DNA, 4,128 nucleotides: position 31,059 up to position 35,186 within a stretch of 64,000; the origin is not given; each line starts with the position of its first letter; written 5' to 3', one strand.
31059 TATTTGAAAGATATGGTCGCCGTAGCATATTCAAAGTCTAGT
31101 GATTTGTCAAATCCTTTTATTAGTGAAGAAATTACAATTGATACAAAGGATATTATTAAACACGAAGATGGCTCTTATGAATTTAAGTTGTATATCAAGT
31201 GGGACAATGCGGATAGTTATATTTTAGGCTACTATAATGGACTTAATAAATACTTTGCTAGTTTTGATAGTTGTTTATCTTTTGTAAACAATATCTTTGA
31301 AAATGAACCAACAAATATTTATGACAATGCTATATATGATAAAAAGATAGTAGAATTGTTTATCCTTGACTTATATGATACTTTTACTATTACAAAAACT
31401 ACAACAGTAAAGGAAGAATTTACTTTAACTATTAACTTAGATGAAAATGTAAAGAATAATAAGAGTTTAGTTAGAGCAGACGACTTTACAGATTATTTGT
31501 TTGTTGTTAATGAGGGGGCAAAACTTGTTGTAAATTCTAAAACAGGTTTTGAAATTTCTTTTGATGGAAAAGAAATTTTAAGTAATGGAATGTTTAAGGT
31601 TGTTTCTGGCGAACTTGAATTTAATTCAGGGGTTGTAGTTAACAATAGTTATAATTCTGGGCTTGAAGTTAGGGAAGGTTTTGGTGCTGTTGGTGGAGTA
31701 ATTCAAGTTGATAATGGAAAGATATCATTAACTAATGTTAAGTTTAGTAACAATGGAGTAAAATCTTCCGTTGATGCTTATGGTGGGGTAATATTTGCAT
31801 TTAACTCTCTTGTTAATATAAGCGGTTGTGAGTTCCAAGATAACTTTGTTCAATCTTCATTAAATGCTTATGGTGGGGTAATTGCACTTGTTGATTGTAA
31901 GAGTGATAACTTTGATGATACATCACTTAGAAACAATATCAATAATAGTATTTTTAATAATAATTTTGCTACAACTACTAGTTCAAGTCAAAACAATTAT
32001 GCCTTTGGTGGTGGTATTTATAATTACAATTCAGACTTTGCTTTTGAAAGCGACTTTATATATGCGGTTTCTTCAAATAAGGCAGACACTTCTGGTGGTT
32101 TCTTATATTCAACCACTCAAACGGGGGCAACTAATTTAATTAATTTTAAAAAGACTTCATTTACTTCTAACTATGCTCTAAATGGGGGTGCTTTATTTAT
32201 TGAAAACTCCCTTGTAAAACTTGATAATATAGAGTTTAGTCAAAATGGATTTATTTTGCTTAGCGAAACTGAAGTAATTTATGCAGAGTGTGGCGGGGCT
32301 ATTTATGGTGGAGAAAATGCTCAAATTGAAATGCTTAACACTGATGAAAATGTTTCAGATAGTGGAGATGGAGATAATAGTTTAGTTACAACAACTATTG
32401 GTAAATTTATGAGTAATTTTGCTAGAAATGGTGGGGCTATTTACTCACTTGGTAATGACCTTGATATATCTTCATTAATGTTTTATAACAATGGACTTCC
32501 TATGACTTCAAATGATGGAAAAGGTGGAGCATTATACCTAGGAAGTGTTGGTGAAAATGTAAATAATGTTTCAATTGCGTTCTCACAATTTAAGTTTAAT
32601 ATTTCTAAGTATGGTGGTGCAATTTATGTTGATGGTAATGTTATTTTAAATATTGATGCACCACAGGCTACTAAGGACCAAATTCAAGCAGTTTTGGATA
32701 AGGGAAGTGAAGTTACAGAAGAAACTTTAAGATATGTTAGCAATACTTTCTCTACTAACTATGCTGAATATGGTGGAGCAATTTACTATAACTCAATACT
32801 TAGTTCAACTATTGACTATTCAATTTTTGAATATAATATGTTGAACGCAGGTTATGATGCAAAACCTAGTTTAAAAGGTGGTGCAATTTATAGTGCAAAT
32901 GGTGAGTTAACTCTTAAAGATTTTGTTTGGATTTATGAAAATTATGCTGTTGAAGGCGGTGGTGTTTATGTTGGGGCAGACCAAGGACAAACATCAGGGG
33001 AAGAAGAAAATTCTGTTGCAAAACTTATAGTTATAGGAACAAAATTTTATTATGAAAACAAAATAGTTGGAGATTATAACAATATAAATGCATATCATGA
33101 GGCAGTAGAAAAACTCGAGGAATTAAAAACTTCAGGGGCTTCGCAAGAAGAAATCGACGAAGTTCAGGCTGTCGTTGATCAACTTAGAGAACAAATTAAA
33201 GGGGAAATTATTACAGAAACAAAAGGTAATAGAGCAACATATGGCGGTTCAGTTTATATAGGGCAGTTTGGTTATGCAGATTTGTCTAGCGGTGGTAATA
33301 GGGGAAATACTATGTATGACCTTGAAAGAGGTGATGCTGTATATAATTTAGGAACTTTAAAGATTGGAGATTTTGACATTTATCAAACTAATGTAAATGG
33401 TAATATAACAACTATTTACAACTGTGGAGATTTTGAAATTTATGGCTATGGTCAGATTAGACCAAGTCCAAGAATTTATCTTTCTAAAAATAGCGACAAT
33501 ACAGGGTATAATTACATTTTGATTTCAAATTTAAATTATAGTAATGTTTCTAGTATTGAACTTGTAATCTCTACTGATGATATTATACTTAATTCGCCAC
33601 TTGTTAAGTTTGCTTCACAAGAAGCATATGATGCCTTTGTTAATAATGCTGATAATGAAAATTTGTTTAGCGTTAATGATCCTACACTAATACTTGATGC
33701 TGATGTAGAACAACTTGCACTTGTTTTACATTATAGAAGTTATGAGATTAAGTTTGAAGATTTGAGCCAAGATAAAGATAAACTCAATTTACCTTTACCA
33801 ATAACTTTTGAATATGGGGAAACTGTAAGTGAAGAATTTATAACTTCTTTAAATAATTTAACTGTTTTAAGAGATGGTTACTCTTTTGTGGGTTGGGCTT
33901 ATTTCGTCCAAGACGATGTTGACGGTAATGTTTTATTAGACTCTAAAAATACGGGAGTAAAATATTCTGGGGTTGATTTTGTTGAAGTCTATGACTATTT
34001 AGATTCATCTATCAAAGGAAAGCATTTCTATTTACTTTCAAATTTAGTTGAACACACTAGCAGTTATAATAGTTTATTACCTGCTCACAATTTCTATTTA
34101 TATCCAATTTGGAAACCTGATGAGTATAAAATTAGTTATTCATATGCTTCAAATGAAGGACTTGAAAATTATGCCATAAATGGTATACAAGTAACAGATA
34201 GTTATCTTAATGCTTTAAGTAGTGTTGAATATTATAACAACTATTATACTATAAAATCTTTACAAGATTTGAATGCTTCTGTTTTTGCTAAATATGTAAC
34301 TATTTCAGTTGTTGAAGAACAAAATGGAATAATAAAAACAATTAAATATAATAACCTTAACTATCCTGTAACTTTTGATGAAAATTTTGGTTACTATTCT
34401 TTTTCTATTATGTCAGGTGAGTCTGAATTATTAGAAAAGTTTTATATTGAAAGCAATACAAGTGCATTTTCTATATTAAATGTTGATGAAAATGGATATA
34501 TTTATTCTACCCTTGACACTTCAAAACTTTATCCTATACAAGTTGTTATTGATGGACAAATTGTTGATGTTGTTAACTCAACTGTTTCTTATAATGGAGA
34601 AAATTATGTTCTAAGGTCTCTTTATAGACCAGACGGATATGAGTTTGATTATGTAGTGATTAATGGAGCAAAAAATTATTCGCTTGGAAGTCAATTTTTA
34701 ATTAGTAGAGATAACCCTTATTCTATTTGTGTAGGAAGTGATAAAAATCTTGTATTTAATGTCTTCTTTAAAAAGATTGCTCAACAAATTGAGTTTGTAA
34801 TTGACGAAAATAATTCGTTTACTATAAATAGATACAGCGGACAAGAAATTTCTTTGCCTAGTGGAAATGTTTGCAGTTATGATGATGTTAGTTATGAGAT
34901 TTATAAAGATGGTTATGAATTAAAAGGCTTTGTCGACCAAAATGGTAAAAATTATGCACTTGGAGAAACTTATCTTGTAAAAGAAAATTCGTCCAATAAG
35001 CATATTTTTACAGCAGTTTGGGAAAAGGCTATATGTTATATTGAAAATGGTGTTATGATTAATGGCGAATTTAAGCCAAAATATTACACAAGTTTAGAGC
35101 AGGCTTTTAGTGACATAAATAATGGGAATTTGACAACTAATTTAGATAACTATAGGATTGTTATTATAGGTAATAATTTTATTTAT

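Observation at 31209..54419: Seven divergent copies of a composite cap / PMP-type beta-helix / stalk module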

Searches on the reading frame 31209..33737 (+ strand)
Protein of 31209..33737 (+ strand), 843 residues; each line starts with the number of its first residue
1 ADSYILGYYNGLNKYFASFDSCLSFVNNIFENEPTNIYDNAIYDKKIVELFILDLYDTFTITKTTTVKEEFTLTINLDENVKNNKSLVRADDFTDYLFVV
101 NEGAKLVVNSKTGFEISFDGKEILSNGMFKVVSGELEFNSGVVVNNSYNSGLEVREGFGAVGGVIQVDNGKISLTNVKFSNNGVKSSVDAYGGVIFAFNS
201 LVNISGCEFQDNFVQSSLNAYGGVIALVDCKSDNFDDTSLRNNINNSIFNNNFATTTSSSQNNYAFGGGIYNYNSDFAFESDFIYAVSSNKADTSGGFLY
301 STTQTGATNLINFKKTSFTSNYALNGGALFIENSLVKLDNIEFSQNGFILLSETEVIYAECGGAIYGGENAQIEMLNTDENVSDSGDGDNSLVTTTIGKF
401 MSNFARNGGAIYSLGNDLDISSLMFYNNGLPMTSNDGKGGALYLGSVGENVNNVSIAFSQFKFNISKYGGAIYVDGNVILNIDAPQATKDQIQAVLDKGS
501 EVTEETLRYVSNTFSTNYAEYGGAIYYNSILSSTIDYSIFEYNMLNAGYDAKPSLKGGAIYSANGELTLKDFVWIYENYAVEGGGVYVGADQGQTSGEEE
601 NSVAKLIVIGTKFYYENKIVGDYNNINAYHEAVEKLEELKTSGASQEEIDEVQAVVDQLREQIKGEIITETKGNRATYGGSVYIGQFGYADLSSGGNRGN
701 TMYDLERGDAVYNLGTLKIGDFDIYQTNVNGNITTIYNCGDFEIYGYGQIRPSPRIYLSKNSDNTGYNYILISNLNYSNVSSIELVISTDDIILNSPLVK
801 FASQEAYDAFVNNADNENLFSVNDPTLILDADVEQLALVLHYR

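Call 9: search_protein_families(library=ncbifam, proteins=[window:31209-33737:+], max_evalue=1)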
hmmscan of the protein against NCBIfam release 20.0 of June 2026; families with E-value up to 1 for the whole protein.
window:31209-33737:+ (843 aa): 1 family
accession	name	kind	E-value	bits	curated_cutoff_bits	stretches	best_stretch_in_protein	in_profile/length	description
TIGR01376.1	POMP_repeat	repeat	0.61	10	15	4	400-415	7-23/28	polymorphic outer membrane protein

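Call 10: search_protein_families(library=pfam, proteins=[window:31209-33737:+], max_evalue=1)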
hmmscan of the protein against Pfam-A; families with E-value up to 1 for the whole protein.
window:31209-33737:+ (843 aa): 2 families
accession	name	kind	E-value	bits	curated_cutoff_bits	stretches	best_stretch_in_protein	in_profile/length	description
PF02415.23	Chlam_PMP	-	5.6e-05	23.4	20.6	0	400-413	4-18/19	Chlamydia polymorphic membrane protein (Chlamydia_PMP) repeat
PF04782.17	DUF632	-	0.058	13.1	25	1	596-664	86-152/317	Protein of unknown function (DUF632)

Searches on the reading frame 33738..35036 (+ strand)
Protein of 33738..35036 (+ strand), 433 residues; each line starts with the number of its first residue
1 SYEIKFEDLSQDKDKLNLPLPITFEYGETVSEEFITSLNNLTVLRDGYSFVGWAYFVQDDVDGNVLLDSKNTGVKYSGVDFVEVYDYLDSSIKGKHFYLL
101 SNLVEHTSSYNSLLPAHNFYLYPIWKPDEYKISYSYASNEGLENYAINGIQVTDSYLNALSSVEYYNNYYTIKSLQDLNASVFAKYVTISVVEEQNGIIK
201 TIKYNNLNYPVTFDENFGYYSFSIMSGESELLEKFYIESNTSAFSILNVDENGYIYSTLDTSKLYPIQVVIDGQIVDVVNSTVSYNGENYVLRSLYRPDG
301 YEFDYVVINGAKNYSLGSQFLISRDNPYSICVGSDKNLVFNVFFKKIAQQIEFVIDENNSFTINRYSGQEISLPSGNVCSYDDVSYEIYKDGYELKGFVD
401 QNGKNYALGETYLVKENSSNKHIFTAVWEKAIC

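Call 67: search_protein_families(library=pfam, proteins=[window:33738-35036:+], max_evalue=1)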
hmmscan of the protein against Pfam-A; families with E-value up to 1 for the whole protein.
window:33738-35036:+ (433 aa): 2 families
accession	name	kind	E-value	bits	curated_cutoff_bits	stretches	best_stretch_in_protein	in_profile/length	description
PF23333.1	VWC2L_1st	-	0.098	13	27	0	396-416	1-21/40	VWC2L-like, N-terminal domain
PF09479.16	Flg_new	-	0.49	11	27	0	23-54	15-39/65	Listeria-Bacteroides repeat domain (List_Bact_rpt)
